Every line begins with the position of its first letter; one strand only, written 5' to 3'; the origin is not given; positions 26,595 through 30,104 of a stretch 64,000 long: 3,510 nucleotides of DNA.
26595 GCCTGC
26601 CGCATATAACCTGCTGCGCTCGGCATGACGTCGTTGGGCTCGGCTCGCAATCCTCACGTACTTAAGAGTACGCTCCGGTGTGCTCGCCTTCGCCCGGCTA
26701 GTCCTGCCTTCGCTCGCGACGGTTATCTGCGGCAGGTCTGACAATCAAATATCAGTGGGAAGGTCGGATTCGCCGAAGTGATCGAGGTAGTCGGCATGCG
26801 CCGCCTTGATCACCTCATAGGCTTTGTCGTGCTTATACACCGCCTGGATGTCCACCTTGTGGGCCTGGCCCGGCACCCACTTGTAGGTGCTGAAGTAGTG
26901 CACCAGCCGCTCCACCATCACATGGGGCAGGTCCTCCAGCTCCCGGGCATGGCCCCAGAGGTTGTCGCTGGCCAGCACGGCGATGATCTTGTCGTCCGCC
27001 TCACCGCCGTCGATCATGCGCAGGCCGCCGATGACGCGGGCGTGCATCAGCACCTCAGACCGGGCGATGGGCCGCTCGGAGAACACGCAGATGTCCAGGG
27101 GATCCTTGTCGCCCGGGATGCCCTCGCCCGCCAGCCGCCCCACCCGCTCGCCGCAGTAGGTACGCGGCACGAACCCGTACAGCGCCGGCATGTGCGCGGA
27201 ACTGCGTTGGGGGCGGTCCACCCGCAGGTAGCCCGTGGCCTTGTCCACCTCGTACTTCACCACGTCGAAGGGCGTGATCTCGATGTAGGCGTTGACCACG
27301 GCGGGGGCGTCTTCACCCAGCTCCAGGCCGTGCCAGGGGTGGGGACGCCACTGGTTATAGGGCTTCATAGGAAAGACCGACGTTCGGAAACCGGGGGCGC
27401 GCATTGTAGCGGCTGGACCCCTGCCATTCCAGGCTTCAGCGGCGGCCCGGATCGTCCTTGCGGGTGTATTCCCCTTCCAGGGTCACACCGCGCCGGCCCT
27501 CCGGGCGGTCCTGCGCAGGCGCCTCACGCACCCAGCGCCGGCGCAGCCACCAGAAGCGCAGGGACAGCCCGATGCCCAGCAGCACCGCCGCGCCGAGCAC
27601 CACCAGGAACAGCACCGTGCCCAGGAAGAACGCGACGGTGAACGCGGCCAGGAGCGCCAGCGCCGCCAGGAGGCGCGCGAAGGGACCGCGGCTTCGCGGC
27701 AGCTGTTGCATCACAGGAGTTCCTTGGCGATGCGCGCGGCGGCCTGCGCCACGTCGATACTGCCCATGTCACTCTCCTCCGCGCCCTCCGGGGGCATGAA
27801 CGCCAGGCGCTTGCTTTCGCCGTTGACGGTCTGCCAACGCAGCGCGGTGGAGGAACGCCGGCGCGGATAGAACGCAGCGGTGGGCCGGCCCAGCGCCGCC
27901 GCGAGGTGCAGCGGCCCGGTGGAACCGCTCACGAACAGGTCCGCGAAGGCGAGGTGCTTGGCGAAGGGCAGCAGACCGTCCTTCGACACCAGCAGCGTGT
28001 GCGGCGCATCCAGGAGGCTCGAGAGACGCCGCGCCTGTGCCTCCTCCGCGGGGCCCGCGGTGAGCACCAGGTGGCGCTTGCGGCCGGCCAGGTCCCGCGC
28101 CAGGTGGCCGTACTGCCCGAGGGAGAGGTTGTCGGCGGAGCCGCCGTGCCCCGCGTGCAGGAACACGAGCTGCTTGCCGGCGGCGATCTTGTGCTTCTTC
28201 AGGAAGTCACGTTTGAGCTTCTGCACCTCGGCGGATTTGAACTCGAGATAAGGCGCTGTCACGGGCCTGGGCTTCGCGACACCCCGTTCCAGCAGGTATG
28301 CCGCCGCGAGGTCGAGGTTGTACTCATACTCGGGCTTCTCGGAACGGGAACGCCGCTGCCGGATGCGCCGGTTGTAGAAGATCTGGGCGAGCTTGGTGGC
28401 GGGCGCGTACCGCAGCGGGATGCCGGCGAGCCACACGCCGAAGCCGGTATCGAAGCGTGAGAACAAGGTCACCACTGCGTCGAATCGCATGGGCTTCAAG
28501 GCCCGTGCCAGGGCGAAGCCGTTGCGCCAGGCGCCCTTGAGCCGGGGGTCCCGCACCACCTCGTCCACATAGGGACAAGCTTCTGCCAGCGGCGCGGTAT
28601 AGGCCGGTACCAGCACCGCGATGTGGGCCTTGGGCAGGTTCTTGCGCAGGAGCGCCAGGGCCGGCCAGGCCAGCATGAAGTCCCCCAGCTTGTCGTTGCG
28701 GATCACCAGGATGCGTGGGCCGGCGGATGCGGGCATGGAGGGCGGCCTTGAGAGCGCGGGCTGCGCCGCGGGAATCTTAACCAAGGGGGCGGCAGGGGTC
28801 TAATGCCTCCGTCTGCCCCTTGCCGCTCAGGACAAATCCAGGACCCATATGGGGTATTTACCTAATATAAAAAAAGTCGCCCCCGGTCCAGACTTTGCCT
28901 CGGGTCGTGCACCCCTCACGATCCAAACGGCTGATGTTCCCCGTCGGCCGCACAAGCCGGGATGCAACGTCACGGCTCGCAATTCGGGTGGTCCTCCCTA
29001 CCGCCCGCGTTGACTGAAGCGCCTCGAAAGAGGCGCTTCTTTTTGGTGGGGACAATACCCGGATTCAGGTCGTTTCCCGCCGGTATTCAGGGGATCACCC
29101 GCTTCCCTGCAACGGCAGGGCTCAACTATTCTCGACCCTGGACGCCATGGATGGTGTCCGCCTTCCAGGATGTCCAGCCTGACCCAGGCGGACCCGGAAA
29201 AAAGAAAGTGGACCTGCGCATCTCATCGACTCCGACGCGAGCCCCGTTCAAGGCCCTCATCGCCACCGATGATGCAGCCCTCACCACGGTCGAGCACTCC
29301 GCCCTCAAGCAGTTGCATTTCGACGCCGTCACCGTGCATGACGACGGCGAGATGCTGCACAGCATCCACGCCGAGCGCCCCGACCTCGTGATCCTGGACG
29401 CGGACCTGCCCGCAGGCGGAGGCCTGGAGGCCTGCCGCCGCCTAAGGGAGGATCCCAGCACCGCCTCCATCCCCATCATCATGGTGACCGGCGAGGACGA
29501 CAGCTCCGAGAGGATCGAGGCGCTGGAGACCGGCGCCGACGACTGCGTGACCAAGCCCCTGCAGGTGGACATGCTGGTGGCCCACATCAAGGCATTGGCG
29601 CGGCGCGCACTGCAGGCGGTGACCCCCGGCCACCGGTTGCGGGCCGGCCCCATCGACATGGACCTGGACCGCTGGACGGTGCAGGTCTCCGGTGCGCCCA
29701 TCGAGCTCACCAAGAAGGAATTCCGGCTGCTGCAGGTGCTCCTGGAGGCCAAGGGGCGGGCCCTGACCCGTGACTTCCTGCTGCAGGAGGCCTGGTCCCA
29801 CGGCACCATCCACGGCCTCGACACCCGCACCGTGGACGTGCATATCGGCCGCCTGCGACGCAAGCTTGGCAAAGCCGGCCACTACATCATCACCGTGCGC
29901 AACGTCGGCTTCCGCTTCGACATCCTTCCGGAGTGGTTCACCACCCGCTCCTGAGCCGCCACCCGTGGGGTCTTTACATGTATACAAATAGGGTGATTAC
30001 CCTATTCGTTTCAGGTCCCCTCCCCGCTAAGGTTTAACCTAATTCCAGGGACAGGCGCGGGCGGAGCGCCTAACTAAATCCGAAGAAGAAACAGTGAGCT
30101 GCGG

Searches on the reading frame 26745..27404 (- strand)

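Call 40: search_protein_families(library=pfam, proteins=[window:26745-27404:-], max_evalue=0.0001)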
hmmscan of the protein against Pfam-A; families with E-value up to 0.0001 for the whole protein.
window:26745-27404:- (219 aa): 1 family
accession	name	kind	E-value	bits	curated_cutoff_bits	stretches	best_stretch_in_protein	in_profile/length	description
PF00719.24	Pyrophosphatase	-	3.6e-44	150.7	23.5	1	40-206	2-152/153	Inorganic pyrophosphatase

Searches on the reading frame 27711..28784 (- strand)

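Call 40: search_protein_families(library=pfam, proteins=[window:27711-28784:-], max_evalue=0.0001)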
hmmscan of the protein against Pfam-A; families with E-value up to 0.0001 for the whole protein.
window:27711-28784:- (357 aa): 1 family
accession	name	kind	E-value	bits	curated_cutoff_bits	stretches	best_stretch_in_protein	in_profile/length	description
PF01075.23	Glyco_transf_9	-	1e-17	64.7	22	1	91-307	3-210/247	Glycosyltransferase family 9 (heptosyltransferase)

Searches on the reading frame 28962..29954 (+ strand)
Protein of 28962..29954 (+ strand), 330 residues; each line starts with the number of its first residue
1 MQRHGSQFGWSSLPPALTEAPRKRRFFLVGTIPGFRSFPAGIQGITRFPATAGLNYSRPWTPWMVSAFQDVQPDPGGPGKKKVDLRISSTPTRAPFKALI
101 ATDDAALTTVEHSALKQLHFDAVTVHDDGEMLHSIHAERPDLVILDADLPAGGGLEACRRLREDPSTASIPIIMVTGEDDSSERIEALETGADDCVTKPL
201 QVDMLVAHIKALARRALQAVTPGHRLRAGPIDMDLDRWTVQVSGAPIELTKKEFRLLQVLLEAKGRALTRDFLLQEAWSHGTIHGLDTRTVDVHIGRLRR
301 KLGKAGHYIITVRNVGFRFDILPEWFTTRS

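Call 3: search_protein_families(library=pfam, proteins=[window:28962-29954:+], max_evalue=1)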
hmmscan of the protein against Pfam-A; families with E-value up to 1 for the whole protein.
window:28962-29954:+ (330 aa): 3 families
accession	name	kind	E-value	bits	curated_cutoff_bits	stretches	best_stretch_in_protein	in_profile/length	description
PF00486.34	Trans_reg_C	-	2.1e-23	82.6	26.2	1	244-319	1-77/77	Transcriptional regulatory protein, C terminal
PF00072.30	Response_reg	-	1.4e-22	80.3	30.2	1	99-210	2-111/111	Response regulator receiver domain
PF00196.25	GerE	-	0.17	12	23.5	1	286-303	29-46/57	Bacterial regulatory proteins, luxR family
